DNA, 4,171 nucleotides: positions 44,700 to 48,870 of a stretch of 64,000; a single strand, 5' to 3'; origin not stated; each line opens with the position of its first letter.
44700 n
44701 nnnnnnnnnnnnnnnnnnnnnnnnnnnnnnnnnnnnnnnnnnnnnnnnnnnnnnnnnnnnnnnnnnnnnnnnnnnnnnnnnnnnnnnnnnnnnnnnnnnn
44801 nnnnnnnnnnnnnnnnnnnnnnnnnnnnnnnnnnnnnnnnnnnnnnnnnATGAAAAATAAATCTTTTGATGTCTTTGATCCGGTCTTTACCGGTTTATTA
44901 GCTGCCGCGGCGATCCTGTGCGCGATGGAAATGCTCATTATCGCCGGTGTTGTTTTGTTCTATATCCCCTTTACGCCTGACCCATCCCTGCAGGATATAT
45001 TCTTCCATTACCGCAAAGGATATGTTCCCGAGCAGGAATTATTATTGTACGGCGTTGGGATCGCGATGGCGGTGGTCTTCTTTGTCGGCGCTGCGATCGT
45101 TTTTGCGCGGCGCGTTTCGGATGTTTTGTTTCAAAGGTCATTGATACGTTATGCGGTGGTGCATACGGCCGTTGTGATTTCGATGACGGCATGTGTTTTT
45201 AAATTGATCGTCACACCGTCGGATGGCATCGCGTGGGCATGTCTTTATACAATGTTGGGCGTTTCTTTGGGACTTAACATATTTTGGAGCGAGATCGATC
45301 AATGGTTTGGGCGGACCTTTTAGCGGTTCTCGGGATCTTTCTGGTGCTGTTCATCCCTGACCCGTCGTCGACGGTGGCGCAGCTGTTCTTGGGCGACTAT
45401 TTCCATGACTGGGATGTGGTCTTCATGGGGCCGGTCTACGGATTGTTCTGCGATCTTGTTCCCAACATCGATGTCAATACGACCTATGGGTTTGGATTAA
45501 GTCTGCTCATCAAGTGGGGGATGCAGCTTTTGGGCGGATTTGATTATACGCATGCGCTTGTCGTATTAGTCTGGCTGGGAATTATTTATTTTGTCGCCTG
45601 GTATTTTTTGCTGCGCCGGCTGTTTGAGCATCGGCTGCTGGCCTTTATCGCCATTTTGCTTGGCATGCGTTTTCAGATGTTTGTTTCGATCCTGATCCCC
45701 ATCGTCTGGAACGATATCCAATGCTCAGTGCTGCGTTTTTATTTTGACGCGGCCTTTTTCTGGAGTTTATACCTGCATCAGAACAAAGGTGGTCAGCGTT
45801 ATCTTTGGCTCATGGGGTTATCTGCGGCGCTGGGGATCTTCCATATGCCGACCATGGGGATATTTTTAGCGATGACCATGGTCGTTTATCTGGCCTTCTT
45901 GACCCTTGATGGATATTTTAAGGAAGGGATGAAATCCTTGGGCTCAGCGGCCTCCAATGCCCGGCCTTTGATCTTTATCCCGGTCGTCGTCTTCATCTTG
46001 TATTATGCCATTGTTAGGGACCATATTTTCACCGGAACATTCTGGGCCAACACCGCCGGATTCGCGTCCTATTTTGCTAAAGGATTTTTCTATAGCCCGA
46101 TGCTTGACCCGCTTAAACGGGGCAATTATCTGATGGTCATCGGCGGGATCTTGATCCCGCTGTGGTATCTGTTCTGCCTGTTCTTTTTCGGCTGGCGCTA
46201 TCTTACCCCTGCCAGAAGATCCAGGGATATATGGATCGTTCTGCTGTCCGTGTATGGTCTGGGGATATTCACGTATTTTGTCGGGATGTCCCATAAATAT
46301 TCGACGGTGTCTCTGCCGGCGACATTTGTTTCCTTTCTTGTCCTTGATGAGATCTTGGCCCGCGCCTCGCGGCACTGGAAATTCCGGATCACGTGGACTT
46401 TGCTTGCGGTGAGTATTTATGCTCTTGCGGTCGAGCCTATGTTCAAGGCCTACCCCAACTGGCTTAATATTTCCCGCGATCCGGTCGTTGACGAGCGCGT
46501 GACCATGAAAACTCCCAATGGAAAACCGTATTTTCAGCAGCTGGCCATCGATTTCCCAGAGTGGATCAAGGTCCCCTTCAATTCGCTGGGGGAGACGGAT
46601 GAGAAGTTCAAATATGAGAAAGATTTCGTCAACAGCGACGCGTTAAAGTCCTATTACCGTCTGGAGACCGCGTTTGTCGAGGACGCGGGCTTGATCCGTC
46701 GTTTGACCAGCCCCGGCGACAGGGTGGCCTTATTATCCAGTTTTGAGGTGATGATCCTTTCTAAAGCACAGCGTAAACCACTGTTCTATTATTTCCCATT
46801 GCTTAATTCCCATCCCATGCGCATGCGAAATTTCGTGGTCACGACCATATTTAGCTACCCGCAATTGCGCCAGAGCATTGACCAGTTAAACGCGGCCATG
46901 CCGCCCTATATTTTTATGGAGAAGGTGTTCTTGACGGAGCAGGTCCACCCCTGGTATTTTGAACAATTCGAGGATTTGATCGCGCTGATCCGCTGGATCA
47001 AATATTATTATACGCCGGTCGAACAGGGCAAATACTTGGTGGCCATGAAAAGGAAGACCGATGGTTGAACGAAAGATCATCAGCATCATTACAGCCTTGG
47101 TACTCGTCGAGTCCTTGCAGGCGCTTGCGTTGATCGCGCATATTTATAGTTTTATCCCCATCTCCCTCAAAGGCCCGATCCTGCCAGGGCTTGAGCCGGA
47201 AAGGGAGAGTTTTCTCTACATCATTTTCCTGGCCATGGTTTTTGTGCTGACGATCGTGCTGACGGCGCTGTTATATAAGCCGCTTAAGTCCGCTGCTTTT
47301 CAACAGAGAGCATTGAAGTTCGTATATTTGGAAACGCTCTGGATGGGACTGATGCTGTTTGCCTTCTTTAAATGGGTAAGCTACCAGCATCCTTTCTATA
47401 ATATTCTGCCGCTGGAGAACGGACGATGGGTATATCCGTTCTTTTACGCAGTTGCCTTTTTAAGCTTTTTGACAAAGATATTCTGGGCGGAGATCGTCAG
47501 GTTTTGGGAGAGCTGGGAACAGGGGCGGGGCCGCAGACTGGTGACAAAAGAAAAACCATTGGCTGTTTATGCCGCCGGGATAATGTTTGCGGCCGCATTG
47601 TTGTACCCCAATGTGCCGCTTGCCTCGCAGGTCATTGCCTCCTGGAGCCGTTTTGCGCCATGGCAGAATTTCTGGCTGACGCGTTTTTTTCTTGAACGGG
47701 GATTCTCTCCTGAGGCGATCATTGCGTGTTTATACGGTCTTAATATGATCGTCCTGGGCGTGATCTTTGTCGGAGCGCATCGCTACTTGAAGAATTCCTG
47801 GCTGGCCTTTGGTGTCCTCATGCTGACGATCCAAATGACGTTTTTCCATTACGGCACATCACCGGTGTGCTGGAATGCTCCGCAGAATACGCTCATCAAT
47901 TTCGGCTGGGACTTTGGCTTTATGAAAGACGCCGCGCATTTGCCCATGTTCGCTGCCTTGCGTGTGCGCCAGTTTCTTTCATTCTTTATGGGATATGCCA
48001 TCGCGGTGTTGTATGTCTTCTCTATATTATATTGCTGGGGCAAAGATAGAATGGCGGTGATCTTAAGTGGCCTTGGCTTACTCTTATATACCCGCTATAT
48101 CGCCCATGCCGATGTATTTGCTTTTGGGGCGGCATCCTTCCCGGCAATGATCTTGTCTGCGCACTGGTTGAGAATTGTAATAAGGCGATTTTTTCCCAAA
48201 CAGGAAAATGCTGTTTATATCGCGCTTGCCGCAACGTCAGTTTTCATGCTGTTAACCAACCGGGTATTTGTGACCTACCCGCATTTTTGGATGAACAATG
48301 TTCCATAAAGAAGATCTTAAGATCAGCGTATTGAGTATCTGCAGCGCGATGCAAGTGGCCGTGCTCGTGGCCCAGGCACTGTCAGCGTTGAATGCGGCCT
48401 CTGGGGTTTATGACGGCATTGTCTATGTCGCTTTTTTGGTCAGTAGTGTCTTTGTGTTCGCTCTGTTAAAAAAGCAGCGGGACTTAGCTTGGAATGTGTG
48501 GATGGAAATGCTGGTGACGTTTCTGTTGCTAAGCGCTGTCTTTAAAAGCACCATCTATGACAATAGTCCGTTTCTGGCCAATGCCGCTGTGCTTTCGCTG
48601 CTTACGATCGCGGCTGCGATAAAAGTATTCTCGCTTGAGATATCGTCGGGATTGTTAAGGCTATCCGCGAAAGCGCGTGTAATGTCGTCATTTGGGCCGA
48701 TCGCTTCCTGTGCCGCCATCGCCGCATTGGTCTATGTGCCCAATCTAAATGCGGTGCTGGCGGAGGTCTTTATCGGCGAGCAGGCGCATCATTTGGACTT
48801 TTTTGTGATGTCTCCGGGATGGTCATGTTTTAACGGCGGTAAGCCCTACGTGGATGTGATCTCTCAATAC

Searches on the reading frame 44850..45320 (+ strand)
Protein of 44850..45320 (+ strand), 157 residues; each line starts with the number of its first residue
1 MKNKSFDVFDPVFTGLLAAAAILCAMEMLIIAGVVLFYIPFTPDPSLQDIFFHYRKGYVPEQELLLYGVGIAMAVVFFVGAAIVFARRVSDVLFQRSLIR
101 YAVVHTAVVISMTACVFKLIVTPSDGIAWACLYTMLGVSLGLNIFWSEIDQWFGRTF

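Call 65: search_protein_families(library=pfam, proteins=[window:44850-45320:+], max_evalue=10)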
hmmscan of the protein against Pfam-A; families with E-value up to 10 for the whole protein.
window:44850-45320:+ (157 aa): 0 families

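Call 84: find_homologous_proteins(query=window:44850-45320:+, max_evalue=0.001)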
Query window:44850-45320:+ (157 aa): 3 proteins with E <= 0.001 among 377 candidates.
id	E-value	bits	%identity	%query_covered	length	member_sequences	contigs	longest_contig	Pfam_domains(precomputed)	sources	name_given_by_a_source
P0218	3.6e-97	341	100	100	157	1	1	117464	-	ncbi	-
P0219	9.4e-88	310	90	99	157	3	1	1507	-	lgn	-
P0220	1.4e-45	173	51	99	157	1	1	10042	-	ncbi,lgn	-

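Call 85: find_encoding_contigs(protein=P0218, flank=3000, max_places=2)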
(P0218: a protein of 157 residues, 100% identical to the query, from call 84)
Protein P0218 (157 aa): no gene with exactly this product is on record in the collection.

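Call 86: find_encoding_contigs(protein=P0220, flank=6000, max_places=2)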
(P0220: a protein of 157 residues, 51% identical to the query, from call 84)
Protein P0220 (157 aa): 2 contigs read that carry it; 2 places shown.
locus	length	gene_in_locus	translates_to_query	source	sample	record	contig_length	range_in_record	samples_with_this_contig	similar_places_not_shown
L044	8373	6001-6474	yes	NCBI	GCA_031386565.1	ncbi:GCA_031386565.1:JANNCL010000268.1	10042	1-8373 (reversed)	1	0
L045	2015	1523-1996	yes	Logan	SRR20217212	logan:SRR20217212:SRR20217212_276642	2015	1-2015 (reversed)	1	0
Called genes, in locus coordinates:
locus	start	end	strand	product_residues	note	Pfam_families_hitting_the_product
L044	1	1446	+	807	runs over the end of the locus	-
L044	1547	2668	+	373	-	PF13776:DUF4172, PF02661:Fic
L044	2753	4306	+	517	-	PF02310:B12-binding, PF04055:Radical_SAM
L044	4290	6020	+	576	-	PF01073:3Beta_HSD, PF01370:Epimerase, PF02719:Polysacc_synt_2, PF04321:RmlD_sub_bind, PF16363:GDP_Man_Dehyd, PF07993:NAD_binding_4, PF00535:Glycos_transf_2, PF13641:Glyco_tranf_2_3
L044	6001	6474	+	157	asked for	-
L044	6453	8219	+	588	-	-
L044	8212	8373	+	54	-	?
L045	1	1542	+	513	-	?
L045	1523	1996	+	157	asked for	-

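Call 87: search_protein_families(library=ncbifam, proteins=[L044:4290-6017:+], max_evalue=0.00001)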
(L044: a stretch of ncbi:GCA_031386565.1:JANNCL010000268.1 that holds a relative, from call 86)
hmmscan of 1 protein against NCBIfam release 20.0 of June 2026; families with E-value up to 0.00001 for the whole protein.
L044:4290-6017:+ (576 aa): 34 families (the best 25 are shown)
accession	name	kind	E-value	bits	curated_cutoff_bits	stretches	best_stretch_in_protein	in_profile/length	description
TIGR01181.1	dTDP_gluc_dehyt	equivalog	2.1e-45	155.2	365.1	1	7-336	1-317/321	dTDP-glucose 4,6-dehydratase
NF007490.0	PRK10084.1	subfamily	1.1e-33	116.7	649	1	7-342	2-346/361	dTDP-glucose 4,6-dehydratase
TIGR01179.1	galE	equivalog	1.1e-33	116.5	262.3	1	7-331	1-326/332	UDP-glucose 4-epimerase GalE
NF007582.0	PRK10217.1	equivalog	2.1e-31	109.3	698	1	6-335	2-336/355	dTDP-glucose 4,6-dehydratase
TIGR04182.1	glyco_TIGR04182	equivalog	5.9e-30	104.7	325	1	352-564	1-209/293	S-layer glycoprotein N-glycosyltransferase AglJ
TIGR04180.1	EDH_00030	hypoth_equivalog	5.8e-27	94.5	475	1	54-317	51-296/297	NAD-dependent 4,6-dehydratase LegB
TIGR02622.1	CDP_4_6_dhtase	equivalog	7e-24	84.6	278.45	1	5-182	4-172/352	CDP-glucose 4,6-dehydratase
NF041391.1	DPhHxTase_Halo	equivalog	2.5e-18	65.9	375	1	360-549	4-186/213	dolichyl-phosphate hexose transferase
TIGR02197.1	heptose_epim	equivalog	3.9e-17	62.4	274.6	1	8-332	1-315/316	ADP-glyceromanno-heptose 6-epimerase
NF007956.0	PRK10675.1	subfamily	2.6e-16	59.7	394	1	7-141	2-138/338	UDP-glucose 4-epimerase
NF011728.1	PRK15181.1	equivalog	2.9e-16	59.4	760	1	4-336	14-343/348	Vi polysaccharide biosynthesis UDP-N-acetylglucosaminuronic acid C-4 epimerase TviC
NF058614.1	PPMAGASynPpgS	equivalog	7.7e-14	51.6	370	1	352-518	1-168/226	polyprenyl-phospho-N-acetylgalactosaminyl synthase PpgS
TIGR03965.1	mycofact_glyco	equivalog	1.7e-13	50.3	280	1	349-483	72-207/467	mycofactocin biosynthesis glycosyltransferase MftF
NF007986.1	PRK10714.1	equivalog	1.2e-12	47.5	529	1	352-472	7-131/316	undecaprenyl-phosphate 4-deoxy-4-formamido-L-arabinose transferase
NF010496.0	PRK13915.1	equivalog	8.1e-12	44.8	262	1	336-443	20-129/307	glucosyl-3-phosphoglycerate synthase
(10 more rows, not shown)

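Call 88: search_protein_families(library=pfam, proteins=[L044:4290-6017:+], max_evalue=0.001)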
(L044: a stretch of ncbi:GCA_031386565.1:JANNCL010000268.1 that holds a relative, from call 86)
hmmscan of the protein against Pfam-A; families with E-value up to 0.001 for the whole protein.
L044:4290-6017:+ (576 aa): 9 families
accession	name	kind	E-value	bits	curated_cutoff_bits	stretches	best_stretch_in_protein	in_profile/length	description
PF01370.27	Epimerase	-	3e-42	145.1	20.9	1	8-261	1-240/240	NAD dependent epimerase/dehydratase family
PF16363.11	GDP_Man_Dehyd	-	1.4e-40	140.2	27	1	9-323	1-329/332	GDP-mannose 4,6 dehydratase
PF00535.33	Glycos_transf_2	-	2e-27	96.6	23.3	1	354-481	1-130/168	Glycosyl transferase family 2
PF01073.25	3Beta_HSD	-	6.5e-12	45.5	22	1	9-241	1-223/280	3-beta hydroxysteroid dehydrogenase/isomerase family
PF07993.18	NAD_binding_4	-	3.3e-10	40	20.1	1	77-202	90-215/258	Male sterility protein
PF04321.23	RmlD_sub_bind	-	4.6e-10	39.5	27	1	7-202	2-159/287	RmlD substrate binding domain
PF02719.21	Polysacc_synt_2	-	1.2e-09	38.2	20.2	1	8-130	1-131/293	Polysaccharide biosynthesis protein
PF13641.12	Glyco_tranf_2_3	-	2.3e-09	38.1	27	1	353-440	3-96/230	Glycosyltransferase like family 2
PF10111.15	Glyco_tranf_2_2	-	4.4e-05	23.5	27.3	1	354-441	1-92/276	Glycosyltransferase like family 2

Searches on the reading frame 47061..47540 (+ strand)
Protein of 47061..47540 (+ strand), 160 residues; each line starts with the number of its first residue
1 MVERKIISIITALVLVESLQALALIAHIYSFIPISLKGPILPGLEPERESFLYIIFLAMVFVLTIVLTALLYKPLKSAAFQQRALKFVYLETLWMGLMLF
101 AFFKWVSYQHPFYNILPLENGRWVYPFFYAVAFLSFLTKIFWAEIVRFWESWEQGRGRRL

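Call 65: search_protein_families(library=pfam, proteins=[window:47061-47540:+], max_evalue=10)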
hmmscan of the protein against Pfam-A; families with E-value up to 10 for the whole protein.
window:47061-47540:+ (160 aa): 2 families
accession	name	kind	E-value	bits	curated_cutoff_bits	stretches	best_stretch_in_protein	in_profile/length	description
PF03419.18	Peptidase_U4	-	0.18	11.5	28.4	1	23-144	39-136/284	Sporulation factor SpoIIGA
PF11773.13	ComGE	-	0.32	11.4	25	1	14-33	1-20/82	Competence system putative prepilin ComGE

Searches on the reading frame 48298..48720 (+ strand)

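Call 65: search_protein_families(library=pfam, proteins=[window:48298-48720:+], max_evalue=10)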
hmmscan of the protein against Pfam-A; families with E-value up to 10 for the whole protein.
window:48298-48720:+ (141 aa): 1 family
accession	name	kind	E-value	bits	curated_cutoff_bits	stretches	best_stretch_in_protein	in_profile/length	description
PF20040.4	DUF6442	-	3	8.6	25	1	36-110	26-97/102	Family of unknown function (DUF6442)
